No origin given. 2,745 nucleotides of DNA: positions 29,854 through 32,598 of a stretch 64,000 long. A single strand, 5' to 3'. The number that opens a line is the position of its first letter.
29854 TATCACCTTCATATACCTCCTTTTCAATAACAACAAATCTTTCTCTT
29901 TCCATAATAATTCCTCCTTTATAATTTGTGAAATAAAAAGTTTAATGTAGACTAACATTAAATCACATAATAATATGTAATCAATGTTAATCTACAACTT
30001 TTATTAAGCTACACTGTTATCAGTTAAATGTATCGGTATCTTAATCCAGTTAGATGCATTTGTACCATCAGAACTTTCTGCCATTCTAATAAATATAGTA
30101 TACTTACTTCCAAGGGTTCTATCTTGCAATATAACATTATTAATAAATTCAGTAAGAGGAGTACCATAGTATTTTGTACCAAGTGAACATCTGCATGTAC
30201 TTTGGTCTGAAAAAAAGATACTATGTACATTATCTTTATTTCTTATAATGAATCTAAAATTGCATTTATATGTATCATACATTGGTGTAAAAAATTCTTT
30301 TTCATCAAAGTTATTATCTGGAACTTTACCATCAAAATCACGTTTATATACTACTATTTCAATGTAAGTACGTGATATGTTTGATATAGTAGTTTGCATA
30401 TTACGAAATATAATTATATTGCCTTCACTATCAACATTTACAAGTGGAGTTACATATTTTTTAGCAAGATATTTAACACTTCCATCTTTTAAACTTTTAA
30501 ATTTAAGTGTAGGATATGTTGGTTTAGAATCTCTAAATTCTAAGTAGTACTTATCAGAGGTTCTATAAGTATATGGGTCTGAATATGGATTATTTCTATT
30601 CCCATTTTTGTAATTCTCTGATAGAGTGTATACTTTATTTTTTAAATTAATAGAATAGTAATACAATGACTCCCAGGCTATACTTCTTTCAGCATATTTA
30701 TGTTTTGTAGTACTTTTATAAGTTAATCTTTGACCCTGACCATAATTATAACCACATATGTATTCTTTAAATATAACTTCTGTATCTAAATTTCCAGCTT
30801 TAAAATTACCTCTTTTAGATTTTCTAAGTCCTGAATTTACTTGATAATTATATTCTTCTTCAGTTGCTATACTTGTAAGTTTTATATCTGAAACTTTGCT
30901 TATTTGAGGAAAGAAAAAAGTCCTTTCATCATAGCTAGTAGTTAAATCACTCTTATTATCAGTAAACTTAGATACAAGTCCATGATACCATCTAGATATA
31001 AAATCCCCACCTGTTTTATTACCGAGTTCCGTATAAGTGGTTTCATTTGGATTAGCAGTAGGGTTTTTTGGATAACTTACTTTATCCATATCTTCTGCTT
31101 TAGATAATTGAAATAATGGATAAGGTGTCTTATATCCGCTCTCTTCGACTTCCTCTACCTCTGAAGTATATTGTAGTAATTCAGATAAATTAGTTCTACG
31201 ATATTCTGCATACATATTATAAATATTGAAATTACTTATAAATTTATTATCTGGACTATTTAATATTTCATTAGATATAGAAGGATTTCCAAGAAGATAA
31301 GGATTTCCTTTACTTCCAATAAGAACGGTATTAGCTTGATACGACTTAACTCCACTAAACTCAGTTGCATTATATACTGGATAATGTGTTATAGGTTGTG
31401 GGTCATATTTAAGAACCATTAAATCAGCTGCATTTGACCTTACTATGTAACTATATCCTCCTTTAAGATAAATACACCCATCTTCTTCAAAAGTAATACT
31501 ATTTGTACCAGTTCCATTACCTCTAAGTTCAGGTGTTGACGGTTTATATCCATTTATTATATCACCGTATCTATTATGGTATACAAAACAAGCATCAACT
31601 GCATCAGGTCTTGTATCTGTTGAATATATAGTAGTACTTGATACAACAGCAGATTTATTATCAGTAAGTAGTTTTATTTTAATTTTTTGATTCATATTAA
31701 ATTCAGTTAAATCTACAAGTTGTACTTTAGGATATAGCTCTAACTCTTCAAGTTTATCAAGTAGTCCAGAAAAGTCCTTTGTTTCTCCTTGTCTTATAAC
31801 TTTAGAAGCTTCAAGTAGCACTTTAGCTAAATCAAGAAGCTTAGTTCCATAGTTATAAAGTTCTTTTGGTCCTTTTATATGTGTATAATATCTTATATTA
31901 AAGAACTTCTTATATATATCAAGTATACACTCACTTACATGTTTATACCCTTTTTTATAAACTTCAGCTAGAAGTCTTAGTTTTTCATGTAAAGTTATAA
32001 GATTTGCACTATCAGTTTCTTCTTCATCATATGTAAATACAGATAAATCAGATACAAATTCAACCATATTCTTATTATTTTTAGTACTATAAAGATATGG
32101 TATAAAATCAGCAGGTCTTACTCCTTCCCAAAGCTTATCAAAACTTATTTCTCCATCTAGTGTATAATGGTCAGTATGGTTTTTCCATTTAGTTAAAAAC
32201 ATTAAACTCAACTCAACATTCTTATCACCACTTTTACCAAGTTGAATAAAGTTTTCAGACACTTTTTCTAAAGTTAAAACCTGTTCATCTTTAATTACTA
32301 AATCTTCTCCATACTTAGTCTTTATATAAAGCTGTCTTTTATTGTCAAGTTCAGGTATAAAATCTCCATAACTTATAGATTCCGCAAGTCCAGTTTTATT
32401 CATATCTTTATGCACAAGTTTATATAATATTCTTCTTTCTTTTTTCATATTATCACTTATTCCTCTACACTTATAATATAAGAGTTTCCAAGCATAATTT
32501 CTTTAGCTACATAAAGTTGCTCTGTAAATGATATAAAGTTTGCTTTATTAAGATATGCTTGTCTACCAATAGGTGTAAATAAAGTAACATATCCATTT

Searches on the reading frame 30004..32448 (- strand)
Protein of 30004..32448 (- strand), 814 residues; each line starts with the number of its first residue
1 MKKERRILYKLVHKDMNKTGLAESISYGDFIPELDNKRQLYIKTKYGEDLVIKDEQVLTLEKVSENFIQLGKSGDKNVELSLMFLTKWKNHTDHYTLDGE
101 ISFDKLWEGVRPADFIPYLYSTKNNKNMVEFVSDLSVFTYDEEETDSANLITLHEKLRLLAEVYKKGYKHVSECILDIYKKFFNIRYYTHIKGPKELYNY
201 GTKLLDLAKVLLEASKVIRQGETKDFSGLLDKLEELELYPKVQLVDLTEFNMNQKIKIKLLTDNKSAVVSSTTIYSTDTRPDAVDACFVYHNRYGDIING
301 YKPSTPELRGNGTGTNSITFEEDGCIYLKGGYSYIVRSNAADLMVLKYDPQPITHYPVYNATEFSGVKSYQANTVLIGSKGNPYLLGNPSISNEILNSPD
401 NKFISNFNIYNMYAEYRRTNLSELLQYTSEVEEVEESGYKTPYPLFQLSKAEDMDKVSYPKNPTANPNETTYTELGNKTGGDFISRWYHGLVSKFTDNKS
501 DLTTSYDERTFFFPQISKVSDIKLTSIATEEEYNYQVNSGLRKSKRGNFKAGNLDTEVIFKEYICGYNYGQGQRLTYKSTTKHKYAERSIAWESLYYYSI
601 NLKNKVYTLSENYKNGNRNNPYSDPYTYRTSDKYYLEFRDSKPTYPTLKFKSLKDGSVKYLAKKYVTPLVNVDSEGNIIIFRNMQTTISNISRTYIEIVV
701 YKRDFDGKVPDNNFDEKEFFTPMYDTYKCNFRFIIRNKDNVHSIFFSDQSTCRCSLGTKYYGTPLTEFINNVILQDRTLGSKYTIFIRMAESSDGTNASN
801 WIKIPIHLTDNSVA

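Call 9: search_protein_families(library=phrogs, proteins=[window:30004-32448:-], max_evalue=0.001)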
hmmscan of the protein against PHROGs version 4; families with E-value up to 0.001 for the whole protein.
window:30004-32448:- (814 aa): 0 families

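Call 49: search_protein_families(library=pfam, proteins=[window:30004-32448:-], max_evalue=0.01)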
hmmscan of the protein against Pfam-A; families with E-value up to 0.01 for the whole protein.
window:30004-32448:- (814 aa): 0 families

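Call 81: find_homologous_proteins(query=window:30004-32448:-, max_evalue=0.001)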
Query window:30004-32448:- (814 aa): 20 proteins with E <= 0.001 among 8000 candidates.
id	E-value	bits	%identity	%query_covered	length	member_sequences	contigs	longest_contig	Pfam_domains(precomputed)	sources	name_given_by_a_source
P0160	0.0e+0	1758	95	100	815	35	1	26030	-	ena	-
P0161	0.0e+0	1436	78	100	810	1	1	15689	-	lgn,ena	-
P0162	0.0e+0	1393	78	100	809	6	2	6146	-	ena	-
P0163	0.0e+0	1377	75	100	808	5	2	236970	-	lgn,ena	-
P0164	0.0e+0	1368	75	100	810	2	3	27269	-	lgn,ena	-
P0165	0.0e+0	1365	75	100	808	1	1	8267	-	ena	-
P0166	0.0e+0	1363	75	100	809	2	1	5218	-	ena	-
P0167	0.0e+0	1350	73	100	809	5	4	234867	-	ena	-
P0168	0.0e+0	1335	73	100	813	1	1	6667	-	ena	-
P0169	4.0e-294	996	58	100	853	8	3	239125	-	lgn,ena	-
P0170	3.9e-291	986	57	99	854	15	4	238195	-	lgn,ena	-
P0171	3.9e-291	986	58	99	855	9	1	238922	-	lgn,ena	-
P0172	4.1e-291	986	58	100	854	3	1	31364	-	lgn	-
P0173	9.3e-291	985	58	100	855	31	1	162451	-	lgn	-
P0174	5.1e-287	972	57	99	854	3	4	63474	-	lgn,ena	-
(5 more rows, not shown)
